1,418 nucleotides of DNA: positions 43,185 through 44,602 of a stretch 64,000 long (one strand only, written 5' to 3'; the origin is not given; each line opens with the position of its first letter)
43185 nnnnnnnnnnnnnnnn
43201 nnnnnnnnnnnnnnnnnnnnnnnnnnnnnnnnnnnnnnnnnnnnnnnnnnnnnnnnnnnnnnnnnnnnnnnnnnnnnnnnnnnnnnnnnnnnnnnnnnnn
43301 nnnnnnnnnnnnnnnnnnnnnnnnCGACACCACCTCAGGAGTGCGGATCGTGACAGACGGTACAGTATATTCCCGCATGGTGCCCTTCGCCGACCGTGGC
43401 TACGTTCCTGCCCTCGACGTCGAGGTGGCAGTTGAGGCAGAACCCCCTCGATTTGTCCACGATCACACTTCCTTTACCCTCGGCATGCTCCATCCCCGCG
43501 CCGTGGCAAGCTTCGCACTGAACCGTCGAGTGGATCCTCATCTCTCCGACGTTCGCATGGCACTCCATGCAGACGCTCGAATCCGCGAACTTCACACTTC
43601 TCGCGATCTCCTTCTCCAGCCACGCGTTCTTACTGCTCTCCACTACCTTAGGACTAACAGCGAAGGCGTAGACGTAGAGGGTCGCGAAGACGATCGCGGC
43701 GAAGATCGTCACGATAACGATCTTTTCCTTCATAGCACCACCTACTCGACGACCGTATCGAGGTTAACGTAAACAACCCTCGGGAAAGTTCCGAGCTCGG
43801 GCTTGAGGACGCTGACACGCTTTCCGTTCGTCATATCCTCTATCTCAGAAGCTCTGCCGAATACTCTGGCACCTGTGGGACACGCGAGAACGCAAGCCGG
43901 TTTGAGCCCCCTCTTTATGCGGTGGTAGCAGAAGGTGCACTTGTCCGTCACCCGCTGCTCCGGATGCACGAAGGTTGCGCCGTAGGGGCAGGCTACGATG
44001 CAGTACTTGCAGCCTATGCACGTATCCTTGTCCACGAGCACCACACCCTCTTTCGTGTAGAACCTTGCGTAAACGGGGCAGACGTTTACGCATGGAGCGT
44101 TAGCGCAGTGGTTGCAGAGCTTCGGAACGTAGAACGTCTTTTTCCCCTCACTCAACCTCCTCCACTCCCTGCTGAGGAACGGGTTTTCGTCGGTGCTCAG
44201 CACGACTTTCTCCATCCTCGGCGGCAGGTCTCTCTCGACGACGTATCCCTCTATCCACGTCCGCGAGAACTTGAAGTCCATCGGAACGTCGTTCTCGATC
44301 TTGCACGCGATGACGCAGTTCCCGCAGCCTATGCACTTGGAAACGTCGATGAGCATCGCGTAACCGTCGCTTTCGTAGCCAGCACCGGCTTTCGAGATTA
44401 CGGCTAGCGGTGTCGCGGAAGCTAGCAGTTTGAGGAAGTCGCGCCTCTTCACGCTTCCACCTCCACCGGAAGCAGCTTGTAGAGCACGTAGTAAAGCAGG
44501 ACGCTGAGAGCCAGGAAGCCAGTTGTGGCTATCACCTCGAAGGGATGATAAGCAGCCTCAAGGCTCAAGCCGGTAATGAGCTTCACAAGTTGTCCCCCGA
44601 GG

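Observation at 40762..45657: Six-gene Hme/DsrMKJOP-like respiratory operon with three tandem multihaem cytochromes and a fused M-K subunit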

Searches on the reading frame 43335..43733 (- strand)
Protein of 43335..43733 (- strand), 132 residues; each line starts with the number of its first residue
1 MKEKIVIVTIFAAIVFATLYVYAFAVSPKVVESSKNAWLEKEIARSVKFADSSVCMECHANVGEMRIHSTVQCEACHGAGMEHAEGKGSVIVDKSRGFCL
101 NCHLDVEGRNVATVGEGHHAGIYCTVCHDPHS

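Call 3: search_protein_families(library=pfam, proteins=[window:43335-43733:-], max_evalue=0.01)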
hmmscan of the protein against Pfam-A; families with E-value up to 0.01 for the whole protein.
window:43335-43733:- (132 aa): 5 families
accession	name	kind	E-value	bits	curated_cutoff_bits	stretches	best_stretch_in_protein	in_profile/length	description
PF14522.11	Cytochrome_C7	-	1.6e-06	28.2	24.8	1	47-77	36-66/67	Cytochrome c7 and related cytochrome c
PF09699.15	Paired_CXXCH_1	-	3.4e-05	23.9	20.6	0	72-105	8-38/41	Doubled CXXCH motif (Paired_CXXCH_1)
PF14537.11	Cytochrom_c3_2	-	9.2e-05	23.3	25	0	69-131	5-67/79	Cytochrome c3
PF13435.11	Cytochrome_C554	-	0.00089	20.6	20.8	0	37-78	33-84/84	Cytochrome c554 and c-prime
PF22678.1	Cytochrom_c_NrfB-like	-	0.0088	16.9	27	0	55-131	1-68/89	Cytochrome c-type protein NrfB-like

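Call 4: search_protein_families(library=ncbifam, proteins=[window:43335-43733:-], max_evalue=0.01)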
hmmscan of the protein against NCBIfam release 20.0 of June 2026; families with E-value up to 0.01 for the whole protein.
window:43335-43733:- (132 aa): 8 families
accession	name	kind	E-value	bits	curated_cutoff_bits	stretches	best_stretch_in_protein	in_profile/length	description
NF041198.1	UshA_like_PCGU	equivalog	1.1e-05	24.2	275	1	69-104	471-509/519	UshA-like (seleno)protein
TIGR03508.1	decahem_SO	subfamily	1.5e-05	24.6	192.2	1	56-131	19-104/258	DmsE family decaheme c-type cytochrome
TIGR01905.1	paired_CXXCH_1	subfamily_domain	2.4e-05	24.2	25.2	0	71-106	7-39/41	doubled CXXCH domain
NF041028.1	decahem_GSU2203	exception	0.0003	20.1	325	1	45-131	29-135/317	GSU2203 family decaheme c-type cytochrome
NF045713.1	CxxCH_16_HmcA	equivalog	0.0015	17.2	400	1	29-128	449-538/541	sulfate respiration complex hexadecaheme cytochrome HmcA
TIGR03146.1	cyt_nit_nrfB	equivalog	0.0052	17.1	166.6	1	53-131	41-119/145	cytochrome c nitrite reductase pentaheme subunit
NF040968.1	FeS_ExtO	equivalog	0.008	15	200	1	50-106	19-72/416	selenite/tellurite reduction operon b-type cytochrome iron-sulfur cluster-binding subunit ExtO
NF040967.1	cytc_ExtN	equivalog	0.0085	15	200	1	50-106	19-72/415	selenite/tellurite reduction operon c-type cytochrome ExtN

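Call 65: search_solved_structures(query=window:43335-43733:-, max_evalue=1)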
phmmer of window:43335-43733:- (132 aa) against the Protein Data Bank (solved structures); distinct sequences matched with E-value up to 1: 5.
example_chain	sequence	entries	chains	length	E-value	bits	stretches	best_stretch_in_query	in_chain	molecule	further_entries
2j7a_C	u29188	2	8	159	0.16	15.2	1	95-132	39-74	CYTOCHROME C QUINOL DEHYDROGENASE NRFH | NAPC/NIRT CYTOCHROME C FAMILY PROTEIN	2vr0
2ozy_A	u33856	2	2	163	0.32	14.3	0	59-131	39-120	Cytochrome c-type protein nrfB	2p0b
1m1p_A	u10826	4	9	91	0.33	14.2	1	52-83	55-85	Small tetraheme cytochrome c | Periplasmic tetraheme cytochrome c CctA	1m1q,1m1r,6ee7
6h5l_A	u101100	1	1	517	0.77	13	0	33-78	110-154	Similar to hydroxylamine oxidoreductase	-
6r2q_A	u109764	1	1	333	0.93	12.8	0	69-131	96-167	Cystathionine beta-synthase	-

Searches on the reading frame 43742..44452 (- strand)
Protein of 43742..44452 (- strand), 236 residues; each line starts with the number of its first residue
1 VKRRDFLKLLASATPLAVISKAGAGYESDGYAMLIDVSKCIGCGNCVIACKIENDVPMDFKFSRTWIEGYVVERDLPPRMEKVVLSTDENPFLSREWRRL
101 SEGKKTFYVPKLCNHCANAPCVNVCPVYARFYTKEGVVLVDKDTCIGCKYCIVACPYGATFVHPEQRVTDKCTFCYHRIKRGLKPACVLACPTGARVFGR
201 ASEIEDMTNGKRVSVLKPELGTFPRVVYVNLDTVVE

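Call 3: search_protein_families(library=pfam, proteins=[window:43742-44452:-], max_evalue=0.01)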
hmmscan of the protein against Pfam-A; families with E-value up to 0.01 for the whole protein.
window:43742-44452:- (236 aa): 15 families
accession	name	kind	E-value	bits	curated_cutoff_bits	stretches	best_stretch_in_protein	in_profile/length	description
PF13247.11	Fer4_11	-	3.1e-25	88.7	26.2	1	106-200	3-99/100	4Fe-4S dicluster domain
PF12838.12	Fer4_7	-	1.7e-15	57.7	27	2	39-127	1-50/52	4Fe-4S dicluster domain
PF00037.32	Fer4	-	1.4e-14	53.6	21.1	2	139-159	2-22/24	4Fe-4S binding domain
PF12837.12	Fer4_6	-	1.9e-14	53.2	25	2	137-159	1-23/24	4Fe-4S binding domain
PF13237.11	Fer4_10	-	2.6e-13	50.1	25.5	3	139-192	3-53/53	4Fe-4S dicluster domain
PF12797.12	Fer4_2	-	3e-13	49.2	24.5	2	137-157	2-22/22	4Fe-4S binding domain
PF13187.11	Fer4_9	-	1.7e-10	41.2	27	2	145-195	2-51/52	4Fe-4S dicluster domain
PF12800.12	Fer4_4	-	6.3e-08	32.7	24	2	143-158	2-17/17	4Fe-4S binding domain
PF14697.11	Fer4_21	-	1.1e-07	32.3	35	1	35-51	3-19/59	4Fe-4S dicluster domain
PF12798.12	Fer4_3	-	3.7e-07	30.9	27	0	145-159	1-15/15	4Fe-4S binding domain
PF25160.1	LdpA_Fe-S-bd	-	3.6e-06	27.1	27.6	1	118-159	6-42/49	LdpA Fe-S cluster-binding domain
PF13183.11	Fer4_8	-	2.3e-05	25.3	27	1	37-127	2-66/68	4Fe-4S dicluster domain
PF13534.11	Fer4_17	-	5.6e-05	24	22.2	0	36-50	42-56/61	4Fe-4S dicluster domain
PF13484.11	Fer4_16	-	6.9e-05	24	30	0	145-169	2-25/66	4Fe-4S double cluster binding domain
PF13459.11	Fer4_15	-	0.00053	21.1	22.4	0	138-156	1-19/66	4Fe-4S single cluster domain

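Call 4: search_protein_families(library=ncbifam, proteins=[window:43742-44452:-], max_evalue=0.01)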
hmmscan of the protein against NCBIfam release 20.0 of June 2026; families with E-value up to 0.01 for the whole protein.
window:43742-44452:- (236 aa): 60 families (the best 25 are shown)
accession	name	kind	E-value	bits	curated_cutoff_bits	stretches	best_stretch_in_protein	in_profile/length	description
NF011569.0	PRK14993.1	equivalog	4.2e-55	186.9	416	2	106-234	93-227/244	tetrathionate reductase subunit TtrB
NF045797.1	DsrO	equivalog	3.2e-44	151.1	200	2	101-229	91-234/235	sulfate reduction electron transfer complex DsrMKJOP subunit DsrO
NF041715.1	arsenate_red_ArrB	equivalog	2.2e-41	141.9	450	3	107-159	51-103/233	arsenate respiratory reductase iron-sulfur subunit ArrB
TIGR03149.1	cyt_nit_nrfC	equivalog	1.4e-38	132.5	377.6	2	109-229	90-216/225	cytochrome c nitrite reductase Fe-S protein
NF008134.0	PRK10882.1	equivalog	9.7e-37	126.7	263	1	1-226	2-232/329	hydrogenase 2 operon protein HybA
TIGR02951.1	DMSO_dmsB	equivalog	5.6e-35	120.7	214.1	2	101-205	52-157/161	DMSO/selenate family reductase complex B subunit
TIGR01582.1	FDH-beta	equivalog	5.2e-33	114.4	334.7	1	31-217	22-197/283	formate dehydrogenase subunit beta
TIGR03478.1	DMSO_red_II_bet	subfamily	1.5e-32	112.8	480.7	2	106-229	124-253/321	DMSO reductase family type II enzyme, iron-sulfur subunit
NF045715.1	sulf_resp_HmcB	equivalog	5.2e-31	107.9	420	1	2-208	1-205/307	sulfate respiration complex iron-sulfur protein HmcB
NF042979.1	EthbenzDh_ebdB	equivalog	4.4e-26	91.6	740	1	106-229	146-275/354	ethylbenzene dehydrogenase subunit beta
NF041782.1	mnquin_red_QrcC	equivalog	7.9e-25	87.9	400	2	105-160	57-116/239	menaquinone reductase iron-sulfur cluster-binding subunit QrcC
NF038355.1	FDH3_beta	equivalog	8.1e-25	87.9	240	2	111-175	52-121/180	formate dehydrogenase FDH3 subunit beta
TIGR01660.1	narH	equivalog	7.7e-21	74.1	524.05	1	106-199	176-270/492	nitrate reductase subunit beta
NF009451.0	PRK12809.1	equivalog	1.7e-20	72.9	1154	1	105-195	48-133/639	formate-dependent uric acid utilization protein YgfT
NF007658.0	PRK10330.1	equivalog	9e-20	70.9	260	1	111-212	56-168/181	electron transport protein HydN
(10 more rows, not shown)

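Call 64: search_solved_structures(query=window:43742-44452:-, max_evalue=0.00001)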
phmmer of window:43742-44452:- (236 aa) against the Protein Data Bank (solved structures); distinct sequences matched with E-value up to 0.00001: 29.
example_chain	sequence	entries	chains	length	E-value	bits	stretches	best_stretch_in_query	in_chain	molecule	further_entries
2vpw_B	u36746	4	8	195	3.5e-41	144.3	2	108-231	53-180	NRFC PROTEIN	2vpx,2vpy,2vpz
6cz7_B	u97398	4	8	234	1.4e-37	132.5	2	105-161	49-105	4Fe-4S ferredoxin, iron-sulfur binding domain protein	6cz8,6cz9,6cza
2ivf_B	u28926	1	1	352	9.1e-28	100.4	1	106-229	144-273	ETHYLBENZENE DEHYDROGENASE BETA-SUBUNIT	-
4ydd_B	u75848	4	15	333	6.5e-26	94.4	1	104-229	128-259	DMSO reductase family type II enzyme, iron-sulfur subunit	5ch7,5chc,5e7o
1kqf_B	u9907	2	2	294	3.8e-23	85.3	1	25-217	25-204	FORMATE DEHYDROGENASE, NITRATE-INDUCIBLE, IRON-SULFUR SUBUNIT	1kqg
1q16_B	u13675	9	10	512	9.2e-22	80.8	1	101-199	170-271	Respiratory nitrate reductase 1 beta chain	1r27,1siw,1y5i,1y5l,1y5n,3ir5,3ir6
1y4z_B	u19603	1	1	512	3e-21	79.1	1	101-199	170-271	Respiratory nitrate reductase 1 beta chain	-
3egw_B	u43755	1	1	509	5.4e-21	78.2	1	101-199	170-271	Respiratory nitrate reductase 1 beta chain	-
4v4c_B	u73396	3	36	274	2.9e-20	75.9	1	30-231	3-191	Pyrogallol hydroxytransferase small subunit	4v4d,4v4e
9vap_B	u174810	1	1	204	4.3e-19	72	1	110-176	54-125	4Fe-4S dicluster domain-containing protein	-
7b04_A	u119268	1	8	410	1.1e-17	67.4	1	65-228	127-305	Nitrite oxidoreductase subunit B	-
30gj_B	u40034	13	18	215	1.2e-17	67.3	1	32-217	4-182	Formate dehydrogenase, beta subunit, putative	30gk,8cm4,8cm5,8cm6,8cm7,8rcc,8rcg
8rc8_B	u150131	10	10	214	1.4e-17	67.1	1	33-217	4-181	Formate dehydrogenase, beta subunit, putative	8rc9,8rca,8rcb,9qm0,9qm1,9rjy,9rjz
6sdr_B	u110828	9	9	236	1.7e-17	66.8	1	32-217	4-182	Formate dehydrogenase, beta subunit, putative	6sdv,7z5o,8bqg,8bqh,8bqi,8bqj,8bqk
6btm_B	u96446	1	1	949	2.2e-17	66.4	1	31-158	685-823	Alternative Complex III subunit B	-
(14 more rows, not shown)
